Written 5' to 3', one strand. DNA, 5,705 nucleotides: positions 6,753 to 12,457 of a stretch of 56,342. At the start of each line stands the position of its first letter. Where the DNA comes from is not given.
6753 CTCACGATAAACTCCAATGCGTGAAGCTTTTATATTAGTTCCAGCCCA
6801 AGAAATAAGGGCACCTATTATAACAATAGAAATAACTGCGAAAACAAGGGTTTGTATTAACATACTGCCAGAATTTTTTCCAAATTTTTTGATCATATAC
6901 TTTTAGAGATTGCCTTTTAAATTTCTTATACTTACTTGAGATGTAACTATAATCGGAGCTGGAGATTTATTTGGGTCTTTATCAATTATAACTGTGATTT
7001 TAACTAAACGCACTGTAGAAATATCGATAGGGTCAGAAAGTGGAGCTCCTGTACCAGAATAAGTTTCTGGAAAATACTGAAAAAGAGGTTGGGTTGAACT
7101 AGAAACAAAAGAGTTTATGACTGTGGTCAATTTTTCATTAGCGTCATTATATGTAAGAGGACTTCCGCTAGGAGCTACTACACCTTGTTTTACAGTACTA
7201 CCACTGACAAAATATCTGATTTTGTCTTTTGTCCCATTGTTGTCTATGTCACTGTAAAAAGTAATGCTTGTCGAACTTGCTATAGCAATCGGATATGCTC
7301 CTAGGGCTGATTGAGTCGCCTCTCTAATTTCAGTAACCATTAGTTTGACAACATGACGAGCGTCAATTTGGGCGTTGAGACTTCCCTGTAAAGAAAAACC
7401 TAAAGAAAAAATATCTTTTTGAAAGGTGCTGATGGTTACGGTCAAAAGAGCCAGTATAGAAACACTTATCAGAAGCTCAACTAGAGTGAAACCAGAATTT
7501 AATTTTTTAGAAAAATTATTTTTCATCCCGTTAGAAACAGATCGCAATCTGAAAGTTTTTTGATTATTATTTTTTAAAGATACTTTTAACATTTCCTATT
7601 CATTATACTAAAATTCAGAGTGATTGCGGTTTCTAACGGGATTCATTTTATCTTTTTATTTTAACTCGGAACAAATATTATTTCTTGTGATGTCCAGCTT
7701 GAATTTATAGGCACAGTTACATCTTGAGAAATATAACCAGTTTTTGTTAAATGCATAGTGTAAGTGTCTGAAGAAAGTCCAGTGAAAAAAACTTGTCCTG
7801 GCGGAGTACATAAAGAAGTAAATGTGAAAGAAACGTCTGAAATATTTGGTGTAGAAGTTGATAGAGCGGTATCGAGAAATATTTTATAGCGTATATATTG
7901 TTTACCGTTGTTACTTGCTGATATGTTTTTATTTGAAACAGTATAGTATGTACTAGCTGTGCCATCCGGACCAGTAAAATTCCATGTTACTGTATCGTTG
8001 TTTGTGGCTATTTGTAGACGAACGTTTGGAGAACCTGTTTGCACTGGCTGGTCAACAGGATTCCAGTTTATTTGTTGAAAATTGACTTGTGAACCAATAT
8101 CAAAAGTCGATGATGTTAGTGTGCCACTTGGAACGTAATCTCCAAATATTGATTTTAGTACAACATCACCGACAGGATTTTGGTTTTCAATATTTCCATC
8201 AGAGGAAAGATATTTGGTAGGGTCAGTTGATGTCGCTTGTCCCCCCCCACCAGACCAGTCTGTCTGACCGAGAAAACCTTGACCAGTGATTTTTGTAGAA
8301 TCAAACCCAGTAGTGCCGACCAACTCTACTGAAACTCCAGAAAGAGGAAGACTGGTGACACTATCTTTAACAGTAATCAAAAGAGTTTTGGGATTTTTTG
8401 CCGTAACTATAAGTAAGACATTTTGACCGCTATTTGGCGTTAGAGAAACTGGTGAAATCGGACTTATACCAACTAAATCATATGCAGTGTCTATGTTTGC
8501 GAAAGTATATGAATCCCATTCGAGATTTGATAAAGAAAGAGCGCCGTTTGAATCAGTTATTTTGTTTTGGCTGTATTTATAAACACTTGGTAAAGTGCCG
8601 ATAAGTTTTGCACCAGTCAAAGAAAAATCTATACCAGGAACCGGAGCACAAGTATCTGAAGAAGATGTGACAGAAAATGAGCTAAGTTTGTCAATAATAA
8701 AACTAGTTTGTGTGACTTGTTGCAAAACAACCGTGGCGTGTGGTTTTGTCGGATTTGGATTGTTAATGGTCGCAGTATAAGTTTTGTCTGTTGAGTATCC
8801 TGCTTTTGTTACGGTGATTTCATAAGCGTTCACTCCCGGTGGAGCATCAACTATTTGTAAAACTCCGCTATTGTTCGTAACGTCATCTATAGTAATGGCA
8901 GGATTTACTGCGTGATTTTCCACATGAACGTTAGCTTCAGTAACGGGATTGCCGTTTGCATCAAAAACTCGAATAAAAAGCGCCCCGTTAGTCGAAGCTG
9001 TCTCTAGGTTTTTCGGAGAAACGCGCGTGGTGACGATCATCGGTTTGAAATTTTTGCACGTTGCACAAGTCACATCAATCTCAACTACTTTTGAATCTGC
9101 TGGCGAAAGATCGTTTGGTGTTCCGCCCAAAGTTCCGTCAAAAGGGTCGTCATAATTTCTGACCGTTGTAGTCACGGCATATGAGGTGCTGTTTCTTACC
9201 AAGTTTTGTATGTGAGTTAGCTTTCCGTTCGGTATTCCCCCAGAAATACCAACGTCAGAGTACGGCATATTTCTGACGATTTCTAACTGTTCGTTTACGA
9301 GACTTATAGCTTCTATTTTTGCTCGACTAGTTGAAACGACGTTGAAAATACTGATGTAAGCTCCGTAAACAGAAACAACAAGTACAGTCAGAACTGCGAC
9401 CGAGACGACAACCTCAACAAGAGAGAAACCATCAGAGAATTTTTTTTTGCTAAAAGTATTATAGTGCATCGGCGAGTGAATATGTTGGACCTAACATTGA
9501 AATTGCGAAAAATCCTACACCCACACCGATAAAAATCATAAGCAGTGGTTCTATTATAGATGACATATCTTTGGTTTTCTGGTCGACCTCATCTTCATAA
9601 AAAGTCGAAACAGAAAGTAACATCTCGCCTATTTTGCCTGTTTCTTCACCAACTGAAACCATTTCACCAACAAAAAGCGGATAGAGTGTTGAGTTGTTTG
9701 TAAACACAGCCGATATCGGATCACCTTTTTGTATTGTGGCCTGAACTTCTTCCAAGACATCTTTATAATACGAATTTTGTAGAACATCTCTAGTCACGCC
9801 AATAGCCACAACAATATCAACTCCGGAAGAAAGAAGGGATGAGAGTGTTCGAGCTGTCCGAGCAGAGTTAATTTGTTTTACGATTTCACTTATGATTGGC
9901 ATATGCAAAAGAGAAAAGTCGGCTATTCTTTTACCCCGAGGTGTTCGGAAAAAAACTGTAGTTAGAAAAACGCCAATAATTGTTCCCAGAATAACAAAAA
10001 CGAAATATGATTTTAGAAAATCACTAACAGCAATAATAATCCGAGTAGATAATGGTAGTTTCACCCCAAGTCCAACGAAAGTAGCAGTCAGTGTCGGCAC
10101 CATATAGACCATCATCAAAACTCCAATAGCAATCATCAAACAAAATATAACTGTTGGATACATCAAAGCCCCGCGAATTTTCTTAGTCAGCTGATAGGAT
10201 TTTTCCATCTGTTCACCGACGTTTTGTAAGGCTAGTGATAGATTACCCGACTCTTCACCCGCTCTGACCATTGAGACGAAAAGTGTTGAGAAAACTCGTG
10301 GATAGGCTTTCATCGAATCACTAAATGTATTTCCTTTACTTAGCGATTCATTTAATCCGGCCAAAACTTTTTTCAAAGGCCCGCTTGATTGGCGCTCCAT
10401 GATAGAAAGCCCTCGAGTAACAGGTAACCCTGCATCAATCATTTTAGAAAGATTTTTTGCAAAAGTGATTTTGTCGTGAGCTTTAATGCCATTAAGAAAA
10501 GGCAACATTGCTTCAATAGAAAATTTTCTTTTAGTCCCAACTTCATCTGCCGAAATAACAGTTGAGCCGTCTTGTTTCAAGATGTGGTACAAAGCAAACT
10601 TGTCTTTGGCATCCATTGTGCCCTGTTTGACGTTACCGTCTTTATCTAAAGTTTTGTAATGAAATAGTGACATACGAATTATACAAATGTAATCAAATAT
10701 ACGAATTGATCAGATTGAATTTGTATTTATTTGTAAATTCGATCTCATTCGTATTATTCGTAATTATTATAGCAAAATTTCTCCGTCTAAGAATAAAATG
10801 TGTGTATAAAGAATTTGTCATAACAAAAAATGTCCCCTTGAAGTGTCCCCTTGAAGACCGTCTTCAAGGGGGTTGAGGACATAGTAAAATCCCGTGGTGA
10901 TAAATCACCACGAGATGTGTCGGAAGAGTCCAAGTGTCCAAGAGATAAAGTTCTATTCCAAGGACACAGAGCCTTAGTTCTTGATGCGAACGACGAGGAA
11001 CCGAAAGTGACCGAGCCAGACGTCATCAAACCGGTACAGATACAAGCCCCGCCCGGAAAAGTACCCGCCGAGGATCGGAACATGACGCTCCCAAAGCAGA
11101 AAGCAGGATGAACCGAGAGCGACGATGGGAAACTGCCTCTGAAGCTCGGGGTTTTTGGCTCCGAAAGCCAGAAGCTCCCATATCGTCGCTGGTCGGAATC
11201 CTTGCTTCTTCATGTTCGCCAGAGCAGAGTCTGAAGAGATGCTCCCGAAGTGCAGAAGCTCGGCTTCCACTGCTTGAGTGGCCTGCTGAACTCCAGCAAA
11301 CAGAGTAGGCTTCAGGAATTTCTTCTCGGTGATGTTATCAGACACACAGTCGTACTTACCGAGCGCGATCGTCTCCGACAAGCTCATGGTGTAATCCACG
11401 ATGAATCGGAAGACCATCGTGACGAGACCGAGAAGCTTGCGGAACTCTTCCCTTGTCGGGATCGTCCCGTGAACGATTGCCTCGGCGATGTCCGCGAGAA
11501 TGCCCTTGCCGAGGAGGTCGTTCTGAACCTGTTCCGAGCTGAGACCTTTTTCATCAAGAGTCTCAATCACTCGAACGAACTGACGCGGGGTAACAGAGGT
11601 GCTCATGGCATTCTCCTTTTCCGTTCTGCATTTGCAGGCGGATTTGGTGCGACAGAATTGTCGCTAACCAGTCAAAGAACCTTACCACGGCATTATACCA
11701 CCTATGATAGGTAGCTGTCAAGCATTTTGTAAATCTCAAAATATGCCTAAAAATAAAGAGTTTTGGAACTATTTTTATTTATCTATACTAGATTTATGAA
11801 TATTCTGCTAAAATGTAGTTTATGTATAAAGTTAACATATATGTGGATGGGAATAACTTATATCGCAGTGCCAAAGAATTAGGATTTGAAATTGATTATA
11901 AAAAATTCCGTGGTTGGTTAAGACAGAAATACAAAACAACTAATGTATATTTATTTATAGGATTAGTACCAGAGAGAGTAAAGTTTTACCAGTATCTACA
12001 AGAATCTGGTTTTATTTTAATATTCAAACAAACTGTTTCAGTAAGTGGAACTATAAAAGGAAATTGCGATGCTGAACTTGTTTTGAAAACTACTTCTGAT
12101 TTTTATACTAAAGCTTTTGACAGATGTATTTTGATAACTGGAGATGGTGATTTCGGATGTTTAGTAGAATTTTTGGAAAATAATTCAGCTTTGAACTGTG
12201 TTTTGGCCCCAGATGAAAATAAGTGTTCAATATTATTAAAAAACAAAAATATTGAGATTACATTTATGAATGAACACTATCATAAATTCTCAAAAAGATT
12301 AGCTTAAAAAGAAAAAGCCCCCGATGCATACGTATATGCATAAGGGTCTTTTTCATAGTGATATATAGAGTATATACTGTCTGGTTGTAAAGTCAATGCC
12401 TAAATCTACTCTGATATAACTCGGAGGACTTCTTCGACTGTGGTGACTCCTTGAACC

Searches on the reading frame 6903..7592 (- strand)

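Call 49: search_protein_families(library=pfam, proteins=[window:6903-7592:-], max_evalue=0.00001)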
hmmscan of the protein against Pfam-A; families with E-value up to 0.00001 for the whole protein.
window:6903-7592:- (229 aa): 1 family
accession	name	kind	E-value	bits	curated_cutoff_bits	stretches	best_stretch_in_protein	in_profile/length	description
PF07963.17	N_methyl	-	1.1e-06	28.3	21.2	1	30-53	2-25/27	Prokaryotic N-terminal methylation motif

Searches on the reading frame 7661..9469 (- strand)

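Call 49: search_protein_families(library=pfam, proteins=[window:7661-9469:-], max_evalue=0.00001)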
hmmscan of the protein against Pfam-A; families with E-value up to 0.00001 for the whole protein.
window:7661-9469:- (602 aa): 2 families
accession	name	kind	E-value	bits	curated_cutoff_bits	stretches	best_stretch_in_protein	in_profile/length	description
PF13620.12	CarboxypepD_reg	-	4e-07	30.7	32.3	0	167-241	5-75/82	Carboxypeptidase regulatory-like domain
PF17802.7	SpaA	-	1.3e-06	28.9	23.1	0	271-328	10-61/91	Prealbumin-like fold domain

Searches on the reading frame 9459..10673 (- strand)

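Call 49: search_protein_families(library=pfam, proteins=[window:9459-10673:-], max_evalue=0.00001)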
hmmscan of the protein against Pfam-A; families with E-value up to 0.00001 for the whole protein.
window:9459-10673:- (404 aa): 1 family
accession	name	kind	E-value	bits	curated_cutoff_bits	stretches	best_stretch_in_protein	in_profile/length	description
PF00482.28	T2SSF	-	1.7e-54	183.5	25.2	2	71-193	1-125/125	Type II secretion system (T2SS), protein F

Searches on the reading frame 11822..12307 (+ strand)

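Call 50: search_protein_families(library=pfam, proteins=[window:11822-12307:+], max_evalue=0.00001)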
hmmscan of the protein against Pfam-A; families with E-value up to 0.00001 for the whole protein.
window:11822-12307:+ (161 aa): 1 family
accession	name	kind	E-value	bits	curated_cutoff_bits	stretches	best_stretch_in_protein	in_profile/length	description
PF01936.24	NYN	-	1.9e-15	58.1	24.2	1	3-137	1-132/145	NYN domain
